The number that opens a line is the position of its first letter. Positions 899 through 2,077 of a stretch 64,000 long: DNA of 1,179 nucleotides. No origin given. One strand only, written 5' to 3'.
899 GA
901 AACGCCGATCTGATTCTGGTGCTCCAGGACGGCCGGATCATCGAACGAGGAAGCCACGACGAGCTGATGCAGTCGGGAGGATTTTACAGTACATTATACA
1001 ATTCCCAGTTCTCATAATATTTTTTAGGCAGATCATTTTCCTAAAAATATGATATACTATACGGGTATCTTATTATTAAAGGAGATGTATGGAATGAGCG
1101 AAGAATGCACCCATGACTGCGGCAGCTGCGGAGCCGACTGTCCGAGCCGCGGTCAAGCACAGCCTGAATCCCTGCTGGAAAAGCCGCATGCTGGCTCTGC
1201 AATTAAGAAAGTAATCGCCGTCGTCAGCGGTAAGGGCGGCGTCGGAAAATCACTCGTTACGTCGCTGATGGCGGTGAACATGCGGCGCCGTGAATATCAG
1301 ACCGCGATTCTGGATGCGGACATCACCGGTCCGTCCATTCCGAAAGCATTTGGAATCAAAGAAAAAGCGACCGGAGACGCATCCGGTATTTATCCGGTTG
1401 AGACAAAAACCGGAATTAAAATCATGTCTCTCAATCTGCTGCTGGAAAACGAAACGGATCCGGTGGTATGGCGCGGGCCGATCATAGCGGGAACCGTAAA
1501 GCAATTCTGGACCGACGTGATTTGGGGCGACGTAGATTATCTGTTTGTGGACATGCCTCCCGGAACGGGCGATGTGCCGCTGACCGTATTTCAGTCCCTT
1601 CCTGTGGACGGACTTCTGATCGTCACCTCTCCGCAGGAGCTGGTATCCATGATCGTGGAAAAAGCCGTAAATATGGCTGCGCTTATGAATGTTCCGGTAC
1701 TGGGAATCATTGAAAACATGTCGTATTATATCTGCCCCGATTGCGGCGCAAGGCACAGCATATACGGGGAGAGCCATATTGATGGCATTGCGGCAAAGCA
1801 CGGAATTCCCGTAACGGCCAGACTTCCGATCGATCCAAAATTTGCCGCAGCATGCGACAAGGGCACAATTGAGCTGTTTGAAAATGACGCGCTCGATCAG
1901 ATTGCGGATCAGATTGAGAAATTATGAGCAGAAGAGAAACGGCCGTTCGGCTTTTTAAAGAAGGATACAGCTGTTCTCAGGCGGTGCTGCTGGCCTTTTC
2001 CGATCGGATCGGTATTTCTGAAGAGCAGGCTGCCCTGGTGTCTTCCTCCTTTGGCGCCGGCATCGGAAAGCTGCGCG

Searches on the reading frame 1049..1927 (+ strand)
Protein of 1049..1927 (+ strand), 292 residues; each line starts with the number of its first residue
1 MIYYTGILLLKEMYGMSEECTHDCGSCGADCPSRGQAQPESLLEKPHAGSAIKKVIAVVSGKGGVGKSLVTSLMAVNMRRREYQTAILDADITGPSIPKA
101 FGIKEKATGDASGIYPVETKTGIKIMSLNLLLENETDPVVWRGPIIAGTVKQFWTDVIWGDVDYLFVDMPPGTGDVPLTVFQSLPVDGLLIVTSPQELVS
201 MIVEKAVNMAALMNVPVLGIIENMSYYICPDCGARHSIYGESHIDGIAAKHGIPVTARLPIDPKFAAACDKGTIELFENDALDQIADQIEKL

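Call 48: find_encoding_contigs(protein=window:1049-1927:+, flank=10000, max_places=3)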
Protein window:1049-1927:+ (292 aa): 24 contigs read that carry it; 3 places shown.
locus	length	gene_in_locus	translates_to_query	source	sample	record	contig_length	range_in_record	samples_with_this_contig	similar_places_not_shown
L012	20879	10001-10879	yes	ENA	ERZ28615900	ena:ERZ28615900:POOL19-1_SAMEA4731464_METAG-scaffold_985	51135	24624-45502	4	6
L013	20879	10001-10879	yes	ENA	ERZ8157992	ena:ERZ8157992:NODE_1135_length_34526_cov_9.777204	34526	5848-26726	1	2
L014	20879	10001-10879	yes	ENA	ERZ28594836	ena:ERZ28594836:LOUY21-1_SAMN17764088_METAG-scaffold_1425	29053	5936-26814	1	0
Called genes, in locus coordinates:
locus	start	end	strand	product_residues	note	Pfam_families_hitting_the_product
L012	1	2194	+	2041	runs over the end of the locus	PF00404:Dockerin_1, PF09479:Flg_new, PF00963:Cohesin, PF09136:Glucodextran_B (weak)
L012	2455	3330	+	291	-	PF13408:Zn_ribbon_recom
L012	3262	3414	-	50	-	-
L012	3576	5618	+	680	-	PF00884:Sulfatase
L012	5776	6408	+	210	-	PF12802:MarR_2, PF01047:MarR, PF13412:HTH_24 (weak), PF13545:HTH_Crp_2 (weak), PF13730:HTH_36 (weak), PF09339:HTH_IclR (weak)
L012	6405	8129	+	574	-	PF00664:ABC_membrane, PF00005:ABC_tran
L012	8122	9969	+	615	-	PF00664:ABC_membrane, PF00005:ABC_tran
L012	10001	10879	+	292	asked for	PF10609:ParA, PF01656:CbiA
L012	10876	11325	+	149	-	PF09719:C_GCAxxG_C_C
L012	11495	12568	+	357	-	PF00583:Acetyltransf_1, PF13673:Acetyltransf_10, PF13508:Acetyltransf_7, PF13302:Acetyltransf_3, PF00583:Acetyltransf_1 (weak)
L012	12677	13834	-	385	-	-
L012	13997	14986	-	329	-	-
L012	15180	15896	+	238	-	-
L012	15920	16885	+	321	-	PF00389:2-Hacid_dh, PF02826:2-Hacid_dh_C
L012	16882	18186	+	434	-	PF00275:EPSP_synthase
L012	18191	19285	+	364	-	PF01264:Chorismate_synt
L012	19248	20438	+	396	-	PF01817:CM_2, PF00800:PDT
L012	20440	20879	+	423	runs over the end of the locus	PF08501:Shikimate_dh_N, PF01202:SKI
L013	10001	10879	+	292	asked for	PF10609:ParA, PF01656:CbiA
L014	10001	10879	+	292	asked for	PF10609:ParA, PF01656:CbiA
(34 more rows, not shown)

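Call 50: search_protein_families(library=ncbifam, proteins=[L012:2-2191:+], max_evalue=1)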
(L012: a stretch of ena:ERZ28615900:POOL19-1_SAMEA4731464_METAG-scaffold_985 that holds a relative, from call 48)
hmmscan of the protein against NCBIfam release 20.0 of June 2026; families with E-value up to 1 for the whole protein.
L012:2-2191:+ (730 aa): 9 families
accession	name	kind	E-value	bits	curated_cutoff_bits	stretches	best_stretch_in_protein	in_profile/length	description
TIGR02543.1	List_Bact_rpt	repeat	7.5e-12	45.4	20.95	2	59-100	1-44/44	TIGR02543 family repeat protein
NF052328.1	NeuramTDE0471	equivalog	1.3e-06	27.4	900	1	28-108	46-127/538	neuraminidase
NF004353.0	PRK05731.2-2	equivalog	0.0037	16.4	301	1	618-683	94-159/311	thiamine-phosphate kinase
TIGR01167.1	LPXTG_anchor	domain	0.005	17.5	15.9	1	695-728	2-34/34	LPXTG cell wall anchor domain-containing protein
NF033073.1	LPXTG_double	subfamily_domain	0.051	13.6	48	1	693-728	31-64/66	doubled motif LPXTG anchor domain-containing protein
NF007778.0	PRK10467.1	equivalog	0.066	11.5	969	1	247-303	277-338/567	hydrogenase 2 large subunit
NF053819.1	EF0750_LPXTG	subfamily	0.075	13.5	47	0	656-726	43-105/105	EF2685/EF0750 family sortase-dependent surface protein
TIGR03063.1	srtB_target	domain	0.096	12.7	18.15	1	698-715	4-21/29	sortase B protein-sorting domain-containing protein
NF041112.1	chap_CsgH_alph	subfamily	0.3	11.2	35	0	647-689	39-83/91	curli-like amyloid fiber formation chaperone CsgH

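Call 51: search_protein_families(library=pfam, proteins=[L012:2-2191:+], max_evalue=1)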
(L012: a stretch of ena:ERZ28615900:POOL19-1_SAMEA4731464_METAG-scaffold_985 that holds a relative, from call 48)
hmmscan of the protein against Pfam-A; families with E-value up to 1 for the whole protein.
L012:2-2191:+ (730 aa): 5 families
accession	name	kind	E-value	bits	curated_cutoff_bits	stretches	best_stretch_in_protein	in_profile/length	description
PF09479.16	Flg_new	-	5.6e-24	84.5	27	2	29-95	1-65/65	Listeria-Bacteroides repeat domain (List_Bact_rpt)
PF00963.24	Cohesin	-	4.2e-12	46.9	24.1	1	490-604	9-130/139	Cohesin domain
PF09136.16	Glucodextran_B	-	1.3e-05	25.4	27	1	635-686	24-80/83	Glucodextranase, domain B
PF18998.6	Flg_new_2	-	0.00048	20.5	23.6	1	41-99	14-72/73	Divergent InlB B-repeat domain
PF09458.16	H_lectin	-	0.13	12.8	24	1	191-227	22-57/67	H-type lectin domain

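Call 52: find_related_loci(query=L012:2-901:+, collection=metagenome_contigs, flank=10000)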
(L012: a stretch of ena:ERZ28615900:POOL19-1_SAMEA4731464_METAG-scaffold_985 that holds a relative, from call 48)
Query L012:2-901:+ (300 aa) in metagenome_contigs; peptide patterns used: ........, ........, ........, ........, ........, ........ (x = any residue, [..] = any of these).
108 stretches matched a pattern; 48 encode a relative of the query (tblastn E <= 1e-3); 48 distinct loci.
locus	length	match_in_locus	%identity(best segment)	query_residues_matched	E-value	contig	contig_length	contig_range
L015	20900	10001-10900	97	1-300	0e+0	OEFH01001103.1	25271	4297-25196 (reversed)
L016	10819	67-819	54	1-254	2e-82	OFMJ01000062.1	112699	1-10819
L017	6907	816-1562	54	1-253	3e-82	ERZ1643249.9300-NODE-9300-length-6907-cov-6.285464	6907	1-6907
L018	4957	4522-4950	72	1-148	1e-62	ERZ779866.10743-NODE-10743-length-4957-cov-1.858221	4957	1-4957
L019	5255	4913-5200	86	1-96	1e-52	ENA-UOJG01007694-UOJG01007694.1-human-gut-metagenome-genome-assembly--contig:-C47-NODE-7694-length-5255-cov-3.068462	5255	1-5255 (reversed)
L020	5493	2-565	46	64-254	1e-44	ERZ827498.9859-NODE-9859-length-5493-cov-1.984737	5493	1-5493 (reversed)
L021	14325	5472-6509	35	28-173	7e-19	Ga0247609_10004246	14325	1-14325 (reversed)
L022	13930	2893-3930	35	28-173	7e-19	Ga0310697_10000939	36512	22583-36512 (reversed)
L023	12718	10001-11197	28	2-204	2e-16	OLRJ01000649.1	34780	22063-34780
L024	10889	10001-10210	47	29-100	2e-16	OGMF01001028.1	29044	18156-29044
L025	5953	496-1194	33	25-193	5e-16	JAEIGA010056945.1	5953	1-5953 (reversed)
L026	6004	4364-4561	49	33-100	5e-14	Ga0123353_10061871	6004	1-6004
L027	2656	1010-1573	28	1-182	6e-14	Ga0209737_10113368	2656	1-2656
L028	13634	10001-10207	45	29-99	1e-13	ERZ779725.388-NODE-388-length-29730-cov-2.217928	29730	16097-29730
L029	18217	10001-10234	46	21-97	2e-13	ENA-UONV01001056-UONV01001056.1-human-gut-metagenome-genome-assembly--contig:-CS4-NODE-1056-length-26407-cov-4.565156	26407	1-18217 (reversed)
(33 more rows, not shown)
